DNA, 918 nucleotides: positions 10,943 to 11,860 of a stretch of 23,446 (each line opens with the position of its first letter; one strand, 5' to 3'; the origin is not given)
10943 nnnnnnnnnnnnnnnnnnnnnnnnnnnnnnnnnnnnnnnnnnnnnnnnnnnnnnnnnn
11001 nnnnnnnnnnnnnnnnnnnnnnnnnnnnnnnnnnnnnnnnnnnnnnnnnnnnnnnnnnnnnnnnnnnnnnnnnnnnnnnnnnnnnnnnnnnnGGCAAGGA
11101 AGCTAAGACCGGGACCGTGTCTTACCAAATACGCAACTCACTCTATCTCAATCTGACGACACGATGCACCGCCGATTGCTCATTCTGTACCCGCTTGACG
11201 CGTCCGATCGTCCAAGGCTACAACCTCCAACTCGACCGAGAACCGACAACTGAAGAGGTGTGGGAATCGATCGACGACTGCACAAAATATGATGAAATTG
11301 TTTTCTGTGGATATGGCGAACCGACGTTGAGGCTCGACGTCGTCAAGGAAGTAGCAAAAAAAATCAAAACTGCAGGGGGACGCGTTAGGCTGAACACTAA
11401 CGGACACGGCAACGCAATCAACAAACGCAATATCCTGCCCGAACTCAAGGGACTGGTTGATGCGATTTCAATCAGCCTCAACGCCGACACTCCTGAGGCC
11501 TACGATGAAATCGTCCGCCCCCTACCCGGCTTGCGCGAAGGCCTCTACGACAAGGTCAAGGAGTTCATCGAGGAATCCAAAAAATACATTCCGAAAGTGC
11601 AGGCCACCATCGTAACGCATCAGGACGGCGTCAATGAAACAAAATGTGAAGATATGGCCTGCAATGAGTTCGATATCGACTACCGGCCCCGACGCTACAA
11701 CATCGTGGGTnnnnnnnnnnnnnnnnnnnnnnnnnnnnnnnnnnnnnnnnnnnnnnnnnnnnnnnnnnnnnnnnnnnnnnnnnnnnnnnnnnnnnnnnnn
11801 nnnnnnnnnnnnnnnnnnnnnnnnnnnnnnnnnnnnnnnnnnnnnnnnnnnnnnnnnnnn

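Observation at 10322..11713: Single-ORF fusion of TatD nuclease/hydrolase with a small radical SAM domain, coupled to metG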

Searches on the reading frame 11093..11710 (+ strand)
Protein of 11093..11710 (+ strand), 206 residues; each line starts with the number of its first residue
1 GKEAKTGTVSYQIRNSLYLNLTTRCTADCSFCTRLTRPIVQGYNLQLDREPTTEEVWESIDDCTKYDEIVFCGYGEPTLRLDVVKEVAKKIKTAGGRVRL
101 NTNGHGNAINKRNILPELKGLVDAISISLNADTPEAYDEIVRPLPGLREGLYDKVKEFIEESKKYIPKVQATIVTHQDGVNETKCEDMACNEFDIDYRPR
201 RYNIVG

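Call 14: find_related_loci(query=window:11099-11710:+, collection=genome_contigs, flank=4000)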
Query window:11099-11710:+ (204 aa) in genome_contigs; peptide patterns used: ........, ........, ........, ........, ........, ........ (x = any residue, [..] = any of these).
410 stretches matched a pattern; 39 encode a relative of the query (tblastn E <= 1e-3); 39 distinct loci.
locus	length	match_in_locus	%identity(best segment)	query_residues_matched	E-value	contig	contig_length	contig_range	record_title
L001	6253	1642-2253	97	1-204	1e-136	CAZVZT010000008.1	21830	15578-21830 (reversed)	MAG TPA_asm: uncultured Nitrospinaceae bacterium isolate SRP308112_co1_22 genome assembly, contig: NODE_3649_length_2183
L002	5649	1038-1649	85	1-204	1e-122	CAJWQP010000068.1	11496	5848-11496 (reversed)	MAG TPA_asm: uncultured Nitrospina sp. isolate ERR599109_bin.11_MetaBAT_v2.12.1_MAG genome assembly, contig: NODE_1432_l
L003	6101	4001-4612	86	1-204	7e-122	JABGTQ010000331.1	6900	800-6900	MAG: Nitrospina sp. isolate SI034_bin134 k141_1888344, whole genome shotgun sequence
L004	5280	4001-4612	84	1-204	5e-120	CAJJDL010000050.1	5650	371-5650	MAG: uncultured Nitrospinaceae bacterium isolate FRAM18_bin349 genome assembly, contig: FRAM18_bin349-50, whole genome s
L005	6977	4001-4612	83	1-204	7e-119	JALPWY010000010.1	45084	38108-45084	Nitrospinaceae bacterium isolate AH-679-O07 AH-679-O07_NODE_10, whole genome shotgun sequence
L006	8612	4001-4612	82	1-204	1e-118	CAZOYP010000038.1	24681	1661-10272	MAG TPA_asm: uncultured Nitrospinaceae bacterium isolate SRP077602_co4_681 genome assembly, contig: NODE_3331_length_246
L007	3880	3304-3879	85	1-192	2e-114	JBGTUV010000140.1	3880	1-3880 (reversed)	MAG: Candidatus Nitromaritima sp. isolate WDNA14_bin.3.strict NODE_140_length_3880_cov_0.985098, whole genome shotgun se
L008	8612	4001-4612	78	1-204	1e-112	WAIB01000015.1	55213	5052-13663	MAG: Nitrospinota bacterium isolate GoM_MAG_111B NODE_15_length_55213_cov_3.300234, whole genome shotgun sequence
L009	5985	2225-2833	80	2-204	8e-113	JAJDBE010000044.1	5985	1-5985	MAG: Nitrospinaceae bacterium isolate OFTM6 OFTM6_43, whole genome shotgun sequence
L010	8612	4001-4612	77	1-204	4e-111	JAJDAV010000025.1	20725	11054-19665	MAG: Nitrospinaceae bacterium isolate OFTM135 OFTM135_24, whole genome shotgun sequence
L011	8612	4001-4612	77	1-204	9e-111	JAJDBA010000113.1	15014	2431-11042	MAG: Nitrospinaceae bacterium isolate OFTM251 OFTM251_112, whole genome shotgun sequence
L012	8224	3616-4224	79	2-204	2e-110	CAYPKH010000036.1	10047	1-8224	MAG TPA_asm: uncultured Nitrospina sp. isolate binchicken_co61_41 genome assembly, contig: NODE_1153_length_10047_cov_7.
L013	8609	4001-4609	79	2-204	1e-110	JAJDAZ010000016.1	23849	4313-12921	MAG: Nitrospinaceae bacterium isolate OFTM191 OFTM191_15, whole genome shotgun sequence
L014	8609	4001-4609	79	2-204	2e-110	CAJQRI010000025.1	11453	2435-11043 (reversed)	MAG: uncultured Nitrospinae bacterium isolate RIS_SAG_05 genome assembly, contig: c_000000000424, whole genome shotgun s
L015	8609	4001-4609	77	2-204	7e-110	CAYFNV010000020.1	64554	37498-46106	MAG TPA_asm: uncultured Nitrospina sp. isolate ERP019367_co1_61 genome assembly, contig: NODE_541_length_64554_cov_25.74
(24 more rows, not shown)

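Call 21: search_solved_structures(query=window:11093-11710:+, max_evalue=1, show_alignments=2)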
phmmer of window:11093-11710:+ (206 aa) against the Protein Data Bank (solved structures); distinct sequences matched with E-value up to 1: 3.
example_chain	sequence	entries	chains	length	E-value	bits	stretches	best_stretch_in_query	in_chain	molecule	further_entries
1ogk_A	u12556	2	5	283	0.21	14.4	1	141-199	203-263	DEOXYURIDINE TRIPHOSPHATASE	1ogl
6c8v_A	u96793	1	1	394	0.34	13.7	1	17-129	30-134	Coenzyme PQQ synthesis protein E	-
7udj_H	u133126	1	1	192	0.37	13.5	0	140-183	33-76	De novo designed helical repeat protein RPB_PEW3_R4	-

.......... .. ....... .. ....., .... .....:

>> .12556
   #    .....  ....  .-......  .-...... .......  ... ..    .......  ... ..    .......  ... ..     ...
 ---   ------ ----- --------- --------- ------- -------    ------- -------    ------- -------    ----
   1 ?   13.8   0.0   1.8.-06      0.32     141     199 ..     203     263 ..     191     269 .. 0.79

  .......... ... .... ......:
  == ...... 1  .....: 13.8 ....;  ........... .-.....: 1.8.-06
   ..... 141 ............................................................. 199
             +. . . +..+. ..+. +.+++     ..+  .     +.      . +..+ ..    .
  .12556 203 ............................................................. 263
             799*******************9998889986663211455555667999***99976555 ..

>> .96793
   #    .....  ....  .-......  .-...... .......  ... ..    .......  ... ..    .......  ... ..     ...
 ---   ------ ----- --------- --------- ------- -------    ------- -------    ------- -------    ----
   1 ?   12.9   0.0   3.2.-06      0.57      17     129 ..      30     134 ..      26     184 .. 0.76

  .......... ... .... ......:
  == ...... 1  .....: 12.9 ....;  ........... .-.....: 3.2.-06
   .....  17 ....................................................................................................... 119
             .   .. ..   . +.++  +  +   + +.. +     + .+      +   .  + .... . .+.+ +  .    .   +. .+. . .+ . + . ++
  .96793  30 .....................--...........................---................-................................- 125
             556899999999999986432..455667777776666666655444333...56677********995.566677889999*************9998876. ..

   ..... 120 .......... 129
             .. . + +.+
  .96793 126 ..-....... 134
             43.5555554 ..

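Call 23: search_protein_representatives(protein=window:11093-11710:+)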
Query: 206 residues. Proteins with E-value up to 0.001 (for the whole library): 1421; up to 1e-10: 774; up to 1e-30: 183. The best 150 are listed.
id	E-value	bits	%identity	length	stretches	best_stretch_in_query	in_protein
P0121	1.6e-55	204.2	52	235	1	4-206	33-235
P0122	6.5e-54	198.9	51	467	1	8-206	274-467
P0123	1.4e-51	191.3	52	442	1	10-202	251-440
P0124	4.7e-51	189.6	51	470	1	8-187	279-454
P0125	5.6e-50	186.1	46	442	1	5-204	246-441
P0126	6.1e-50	186.0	49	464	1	5-206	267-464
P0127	2.4e-49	184.0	50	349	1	7-206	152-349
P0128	5.2e-49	182.9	48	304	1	10-202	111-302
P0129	9.7e-49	182.0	51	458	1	4-206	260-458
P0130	1.8e-48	181.2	46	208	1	5-203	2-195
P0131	2.4e-48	180.8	46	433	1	4-206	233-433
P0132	3.1e-48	180.4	53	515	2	67-206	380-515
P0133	3.5e-48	180.2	50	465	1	8-206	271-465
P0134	4.9e-48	179.7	47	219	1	8-202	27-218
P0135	5.0e-47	176.4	60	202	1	3-137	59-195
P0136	2.0e-46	174.5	45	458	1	5-206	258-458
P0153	2.8e-43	164.2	44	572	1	8-204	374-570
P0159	2.8e-42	161.0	41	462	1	8-204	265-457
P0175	1.6e-40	155.2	43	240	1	6-190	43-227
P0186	9.8e-40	152.6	41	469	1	10-200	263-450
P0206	1.4e-38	148.8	40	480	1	4-206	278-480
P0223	3.0e-36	141.3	44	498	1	7-206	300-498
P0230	1.9e-35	138.6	44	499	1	8-206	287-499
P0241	1.2e-34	136.1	37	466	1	4-198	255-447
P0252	1.1e-33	132.9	44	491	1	7-175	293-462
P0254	1.3e-33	132.6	43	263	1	10-203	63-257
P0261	4.6e-33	130.9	40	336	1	5-195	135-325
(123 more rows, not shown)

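Call 26: list_cluster_members(proteins=[P0122, P0124, P0126, P0129, P0136, P0153, P0159, P0186, P0206, P0241])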
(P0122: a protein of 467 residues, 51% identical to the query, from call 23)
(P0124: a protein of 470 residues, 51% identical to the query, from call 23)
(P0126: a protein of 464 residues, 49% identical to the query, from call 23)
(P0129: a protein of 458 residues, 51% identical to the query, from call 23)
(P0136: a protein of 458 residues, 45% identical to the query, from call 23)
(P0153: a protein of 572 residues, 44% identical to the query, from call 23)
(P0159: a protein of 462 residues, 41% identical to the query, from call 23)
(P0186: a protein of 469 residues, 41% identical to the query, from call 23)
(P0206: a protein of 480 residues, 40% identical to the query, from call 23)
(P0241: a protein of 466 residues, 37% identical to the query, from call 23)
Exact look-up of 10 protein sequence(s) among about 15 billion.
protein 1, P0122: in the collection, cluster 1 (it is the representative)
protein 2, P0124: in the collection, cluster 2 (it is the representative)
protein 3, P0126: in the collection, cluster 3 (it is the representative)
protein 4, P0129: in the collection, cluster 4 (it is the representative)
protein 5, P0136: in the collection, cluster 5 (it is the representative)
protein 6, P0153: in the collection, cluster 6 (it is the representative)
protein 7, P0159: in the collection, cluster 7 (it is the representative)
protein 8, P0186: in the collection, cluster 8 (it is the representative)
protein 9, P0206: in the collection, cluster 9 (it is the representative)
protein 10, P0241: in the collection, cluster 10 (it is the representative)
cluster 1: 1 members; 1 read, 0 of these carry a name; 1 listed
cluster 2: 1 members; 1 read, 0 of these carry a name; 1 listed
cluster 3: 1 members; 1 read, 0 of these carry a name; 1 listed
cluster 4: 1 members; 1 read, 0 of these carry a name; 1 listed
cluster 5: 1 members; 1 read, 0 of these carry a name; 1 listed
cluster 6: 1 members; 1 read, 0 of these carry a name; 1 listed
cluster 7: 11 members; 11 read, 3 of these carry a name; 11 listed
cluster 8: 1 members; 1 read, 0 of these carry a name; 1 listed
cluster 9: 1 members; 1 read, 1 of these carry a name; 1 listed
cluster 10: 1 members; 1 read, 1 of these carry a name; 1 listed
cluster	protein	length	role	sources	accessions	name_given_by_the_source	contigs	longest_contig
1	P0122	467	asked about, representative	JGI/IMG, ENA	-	-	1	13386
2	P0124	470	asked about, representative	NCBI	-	-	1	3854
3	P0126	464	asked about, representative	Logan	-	-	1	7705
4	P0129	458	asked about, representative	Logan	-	-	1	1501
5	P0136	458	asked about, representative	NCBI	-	-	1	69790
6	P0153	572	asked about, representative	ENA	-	-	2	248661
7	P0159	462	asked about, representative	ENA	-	-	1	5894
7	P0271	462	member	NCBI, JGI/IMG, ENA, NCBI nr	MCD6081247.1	MAG: YchF/TatD family DNA exonuclease [Candidatus Omnitrophica bacterium] | YchF/TatD family DNA exonuclease [Candidatus Omnitrophota bacterium]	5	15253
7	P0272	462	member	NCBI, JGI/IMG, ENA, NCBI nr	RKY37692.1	MAG: radical SAM protein [Candidatus Omnitrophota bacterium]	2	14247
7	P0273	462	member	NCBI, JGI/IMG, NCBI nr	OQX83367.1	MAG: hypothetical protein B6D53_02585 [Candidatus Omnitrophica bacterium 4484_49]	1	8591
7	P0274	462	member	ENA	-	-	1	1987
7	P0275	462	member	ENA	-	-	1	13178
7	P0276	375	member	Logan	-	-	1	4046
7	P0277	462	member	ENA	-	-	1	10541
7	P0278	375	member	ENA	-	-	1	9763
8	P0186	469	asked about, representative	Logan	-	-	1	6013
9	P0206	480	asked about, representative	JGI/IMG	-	TatD DNase family protein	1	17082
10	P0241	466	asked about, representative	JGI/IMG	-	TatD DNase family protein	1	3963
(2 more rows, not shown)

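Call 34: find_homologous_proteins(query=A2, max_evalue=1e-20)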
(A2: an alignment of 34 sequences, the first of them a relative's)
Query A2 (34 sequences) (208 aa, profile of the alignment): 7996 proteins with E <= 1e-20 among 8000 candidates; the best 120 are listed.
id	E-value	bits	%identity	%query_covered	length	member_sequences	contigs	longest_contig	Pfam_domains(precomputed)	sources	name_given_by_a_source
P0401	3.3e-83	296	53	92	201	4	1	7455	PF04055.28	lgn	-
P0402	4.6e-83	296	53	91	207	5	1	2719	PF04055.28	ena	-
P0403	4.7e-83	296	52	92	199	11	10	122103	PF04055.28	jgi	jgi:TatD family-associated radical SAM protein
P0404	1.3e-82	294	52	91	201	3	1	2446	PF04055.28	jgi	jgi:TatD family-associated radical SAM protein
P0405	2.7e-82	293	53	91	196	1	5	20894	PF04055.28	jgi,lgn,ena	-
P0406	4.0e-82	293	52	92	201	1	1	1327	PF04055.28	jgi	jgi:TatD family-associated radical SAM protein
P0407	4.8e-82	292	59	91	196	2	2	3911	PF04055.28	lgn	-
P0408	6.0e-82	292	53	91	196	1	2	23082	PF04055.28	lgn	-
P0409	1.2e-81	291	51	93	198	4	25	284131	PF04055.28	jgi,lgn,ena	-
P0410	1.2e-81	291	52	91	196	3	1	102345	PF04055.28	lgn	-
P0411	1.8e-81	290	48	92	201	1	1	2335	PF04055.28,PF13353.12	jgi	jgi:TatD DNase family protein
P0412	2.3e-81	290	49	92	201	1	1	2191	PF04055.28,PF13353.12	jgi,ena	-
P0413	2.5e-81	290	63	91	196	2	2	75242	PF04055.28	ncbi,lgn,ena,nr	ncbi:MAG TPA: radical SAM protein [Firmicutes bacterium]|nr:radical SAM protein [Bacillota bacterium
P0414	3.1e-81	290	58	93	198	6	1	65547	PF04055.28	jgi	jgi:TatD family-associated radical SAM protein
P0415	3.4e-81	290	52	90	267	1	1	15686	PF01026.28,PF04055.28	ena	-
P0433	4.0e-80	286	51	92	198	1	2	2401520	PF04055.28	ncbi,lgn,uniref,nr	ncbi:TatD family nuclease-associated radical SAM protein [Carboxydothermus hydrogenoformans]|uniref:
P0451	2.7e-79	283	49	91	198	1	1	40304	PF04055.28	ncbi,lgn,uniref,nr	ncbi:TatD family nuclease-associated radical SAM protein [Fuchsiella alkaliacetigena]|uniref:TatD fa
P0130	1.1e-78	281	100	100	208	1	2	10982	PF04055.28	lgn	-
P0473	1.4e-78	281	53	91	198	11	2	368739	PF04055.28,PF13353.12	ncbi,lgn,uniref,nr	ncbi:TatD family nuclease-associated radical SAM protein [Tepidanaerobacter syntrophicus]|uniref:Tat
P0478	1.5e-78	281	50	92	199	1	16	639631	PF04055.28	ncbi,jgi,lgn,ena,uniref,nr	ncbi:MAG: molybdenum cofactor biosynthesis protein [Clostridia bacterium]|jgi:radical SAM enzyme (TI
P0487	2.0e-78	280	50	92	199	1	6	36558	PF04055.28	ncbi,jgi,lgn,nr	ncbi:MAG: hypothetical protein PWR27_1644 [Petroclostridium sp.]|jgi:radical SAM enzyme (TIGR04100 f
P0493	3.2e-78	280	52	91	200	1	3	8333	PF04055.28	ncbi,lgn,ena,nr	ncbi:MAG: TIGR04100 family radical SAM protein [Clostridia bacterium]|nr:TIGR04100 family radical SA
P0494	3.2e-78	280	53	89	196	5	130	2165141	PF04055.28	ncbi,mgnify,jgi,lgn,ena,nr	ncbi:MAG: radical SAM protein [Clostridiales bacterium]|mgnify:CR=1 FL=1|jgi:TatD family-associated 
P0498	3.9e-78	280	50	92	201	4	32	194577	PF04055.28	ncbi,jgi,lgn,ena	jgi:Pyruvate-formate lyase-activating enzyme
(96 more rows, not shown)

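Call 35: find_encoding_contigs(protein=P0433, flank=6000, max_places=1)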
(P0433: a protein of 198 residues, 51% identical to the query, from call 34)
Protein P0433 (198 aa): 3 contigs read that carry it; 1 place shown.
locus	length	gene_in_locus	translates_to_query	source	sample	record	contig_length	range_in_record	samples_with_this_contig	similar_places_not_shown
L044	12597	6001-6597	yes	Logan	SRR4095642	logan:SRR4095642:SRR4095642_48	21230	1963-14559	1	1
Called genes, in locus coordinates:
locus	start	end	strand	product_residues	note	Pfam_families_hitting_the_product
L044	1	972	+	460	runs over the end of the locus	PF13183:Fer4_8 (faint), PF13534:Fer4_17 (faint), PF13484:Fer4_16 (faint), PF14697:Fer4_21 (faint), PF00037:Fer4 (weak), PF12838:Fer4_7, PF13187:Fer4_9 (weak), PF00037:Fer4 (weak), +4 more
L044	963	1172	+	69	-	PF02662:FlpD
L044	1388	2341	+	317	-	PF13187:Fer4_9 (faint), PF13534:Fer4_17 (faint), PF00037:Fer4 (faint), PF13183:Fer4_8 (weak)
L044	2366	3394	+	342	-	PF13534:Fer4_17 (faint), PF12838:Fer4_7 (faint), PF13187:Fer4_9 (faint), PF00037:Fer4 (faint), PF12797:Fer4_2 (faint), PF13183:Fer4_8 (weak), PF13237:Fer4_10 (faint), PF17179:Fer4_22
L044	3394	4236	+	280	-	PF00175:NAD_binding_1, PF10418:DHODB_Fe-S_bind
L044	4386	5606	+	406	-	PF00989:PAS, PF13188:PAS_8 (weak), PF08448:PAS_4 (faint), PF13426:PAS_9 (faint), PF00512:HisKA, PF02518:HATPase_c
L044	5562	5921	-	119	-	PF12670:DUF3792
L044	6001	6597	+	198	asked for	PF04055:Radical_SAM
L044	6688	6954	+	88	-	PF02583:Trns_repr_metal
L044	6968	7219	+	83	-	PF00403:HMA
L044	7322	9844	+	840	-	PF00403:HMA, PF00122:E1-E2_ATPase, PF00702:Hydrolase, PF08282:Hydrolase_3 (faint)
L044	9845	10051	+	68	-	-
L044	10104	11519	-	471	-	PF13860:FlgD_ig (weak)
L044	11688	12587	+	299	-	PF09376:NurA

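Call 36: find_encoding_contigs(protein=P0473, flank=6000, max_places=1)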
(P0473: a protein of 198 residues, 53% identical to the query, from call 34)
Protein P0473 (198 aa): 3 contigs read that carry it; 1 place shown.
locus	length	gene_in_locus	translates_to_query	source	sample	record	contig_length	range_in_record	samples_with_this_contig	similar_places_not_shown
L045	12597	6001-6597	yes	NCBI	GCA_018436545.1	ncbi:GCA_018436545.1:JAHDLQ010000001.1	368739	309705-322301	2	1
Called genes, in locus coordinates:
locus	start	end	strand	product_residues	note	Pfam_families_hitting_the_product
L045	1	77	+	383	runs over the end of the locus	PF18845:baeRF_family3, PF18848:baeRF_family6, PF18849:baeRF_family7, PF18851:baeRF_family8, PF18855:baeRF_family11 (weak)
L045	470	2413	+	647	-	PF00133:tRNA-synt_1, PF01406:tRNA-synt_1e (weak), PF09334:tRNA-synt_1g, PF00133:tRNA-synt_1, PF08264:Anticodon_1 (weak), PF19303:Anticodon_3, PF01588:tRNA_bind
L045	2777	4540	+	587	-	PF01855:POR_N, PF02775:TPP_enzyme_C, PF00037:Fer4 (faint)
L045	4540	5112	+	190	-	PF01558:POR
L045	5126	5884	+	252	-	PF01026:TatD_DNase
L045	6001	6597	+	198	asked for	PF04055:Radical_SAM, PF13353:Fer4_12 (weak)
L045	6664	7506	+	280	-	PF00398:RrnaAD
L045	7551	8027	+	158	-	PF04308:RNaseH_like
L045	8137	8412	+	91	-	PF06257:VEG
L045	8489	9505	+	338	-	PF00288:GHMP_kinases_N, PF08544:GHMP_kinases_C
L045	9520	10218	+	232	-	PF00392:GntR, PF01325:Fe_dep_repress (faint), PF13412:HTH_24 (faint), PF07729:FCD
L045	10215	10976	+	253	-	PF01128:IspD (weak), PF12804:NTP_transf_3, PF01983:CofC (weak), PF02348:CTP_transf_3 (faint)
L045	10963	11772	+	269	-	PF09182:PuR_N, PF00156:Pribosyltran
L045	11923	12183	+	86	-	PF04026:SpoVG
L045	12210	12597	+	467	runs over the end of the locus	PF00483:NTP_transferase, PF01128:IspD, PF01983:CofC (weak), PF02348:CTP_transf_3, PF12804:NTP_transf_3, PF25084:LbH_EIF2B, PF00132:Hexapep (weak), PF25087:GMPPB_C (weak), +1 more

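Call 37: find_encoding_contigs(protein=P0451, flank=6000, max_places=1)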
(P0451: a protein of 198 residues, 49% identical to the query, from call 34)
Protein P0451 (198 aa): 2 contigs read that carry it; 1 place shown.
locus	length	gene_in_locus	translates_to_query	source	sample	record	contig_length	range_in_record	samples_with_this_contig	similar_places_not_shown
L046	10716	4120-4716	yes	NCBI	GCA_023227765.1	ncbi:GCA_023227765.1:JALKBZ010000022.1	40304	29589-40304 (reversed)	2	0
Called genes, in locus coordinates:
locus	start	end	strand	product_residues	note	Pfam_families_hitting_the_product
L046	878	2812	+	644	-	PF00133:tRNA-synt_1, PF01406:tRNA-synt_1e (weak), PF09334:tRNA-synt_1g, PF00133:tRNA-synt_1, PF08264:Anticodon_1, PF19303:Anticodon_3, PF01588:tRNA_bind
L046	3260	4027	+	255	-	PF01026:TatD_DNase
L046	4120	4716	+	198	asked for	PF04055:Radical_SAM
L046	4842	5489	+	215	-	PF00923:TAL_FSA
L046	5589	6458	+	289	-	PF00398:RrnaAD, PF08241:Methyltransf_11 (weak), PF13649:Methyltransf_25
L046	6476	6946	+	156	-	PF04308:RNaseH_like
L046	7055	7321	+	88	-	PF06257:VEG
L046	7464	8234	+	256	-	PF01978:TrmB (faint), PF09339:HTH_IclR, PF01614:IclR_C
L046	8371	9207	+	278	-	PF00175:NAD_binding_1 (weak), PF10418:DHODB_Fe-S_bind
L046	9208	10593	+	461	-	PF14691:Fer4_20, PF01946:Thi4 (weak), PF07992:Pyr_redox_2, PF13738:Pyr_redox_3 (faint), PF01266:DAO (weak), PF07992:Pyr_redox_2, PF13450:NAD_binding_8, PF00070:Pyr_redox (weak), +2 more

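Call 46: predict_structure(alignment_id=A3)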
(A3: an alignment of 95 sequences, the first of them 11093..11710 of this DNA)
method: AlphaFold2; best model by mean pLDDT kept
length: 206 residues; sequences in the alignment: 95
mean_pLDDT: 93.0   pTM: 0.90
mean pLDDT of the five models: 93.0, 92.5, 92.4, 92.3, 91.3
residues with pLDDT >= 90: 171; 70-90: 26; 50-70: 3; < 50: 6
segments of 3 or more residues with pLDDT < 50: 1-3, 204-206
pLDDT, mean of each block of 10 residues (from residue 1): 71 96 95 86 92 98 97 94 99 98 97 98 98 95 93 98 98 88 95 95 57
secondary structure, 60 per line:
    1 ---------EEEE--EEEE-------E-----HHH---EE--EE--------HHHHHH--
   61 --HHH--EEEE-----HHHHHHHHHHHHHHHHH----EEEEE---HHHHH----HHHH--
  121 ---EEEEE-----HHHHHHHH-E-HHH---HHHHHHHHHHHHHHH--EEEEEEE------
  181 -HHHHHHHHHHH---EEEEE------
elements in order: E10-13 E16-19 H53-58 E68-71 H77-93 E98-102 H106-110 H115-118 E124-128 H134-141 H151-165 E168-174 H182-192 E196-200

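Call 52: search_solved_structures(query=A3, max_evalue=0.01)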
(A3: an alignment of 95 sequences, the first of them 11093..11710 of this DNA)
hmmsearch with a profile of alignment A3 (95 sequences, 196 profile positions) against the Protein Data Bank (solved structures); distinct sequences matched with E-value up to 0.01: 10.
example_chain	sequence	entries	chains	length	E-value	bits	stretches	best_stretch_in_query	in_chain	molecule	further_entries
4pl1_B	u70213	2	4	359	8.2e-05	25.4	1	19-182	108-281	Dual-specificity RNA methyltransferase RlmN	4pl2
3rf9_A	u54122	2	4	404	0.00011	25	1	19-182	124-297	Ribosomal RNA large subunit methyltransferase N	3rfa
5hr6_A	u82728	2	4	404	0.00011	25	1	19-182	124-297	RlmN methylase | Dual-specificity RNA methyltransferase RlmN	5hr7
5wgg_A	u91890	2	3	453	0.0012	21.6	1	9-124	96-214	Radical SAM domain protein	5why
1tv7_A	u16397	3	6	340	0.0016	21.2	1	11-155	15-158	Molybdenum cofactor biosynthesis protein A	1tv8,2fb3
2fb2_A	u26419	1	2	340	0.0018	21.1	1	11-155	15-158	Molybdenum cofactor biosynthesis protein A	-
7n7h_A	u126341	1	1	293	0.0049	19.6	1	15-190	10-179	VIPERIN-LIKE ENZYME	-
8ai1_A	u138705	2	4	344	0.0093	18.7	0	9-105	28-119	Putative peptide biosynthesis protein YydG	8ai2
8ai3_A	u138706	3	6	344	0.0093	18.7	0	9-105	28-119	Putative peptide biosynthesis protein YydG | Radical SAM core domain-containing protein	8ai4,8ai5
8ai6_A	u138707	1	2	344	0.0093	18.7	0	9-105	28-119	Putative peptide biosynthesis protein YydG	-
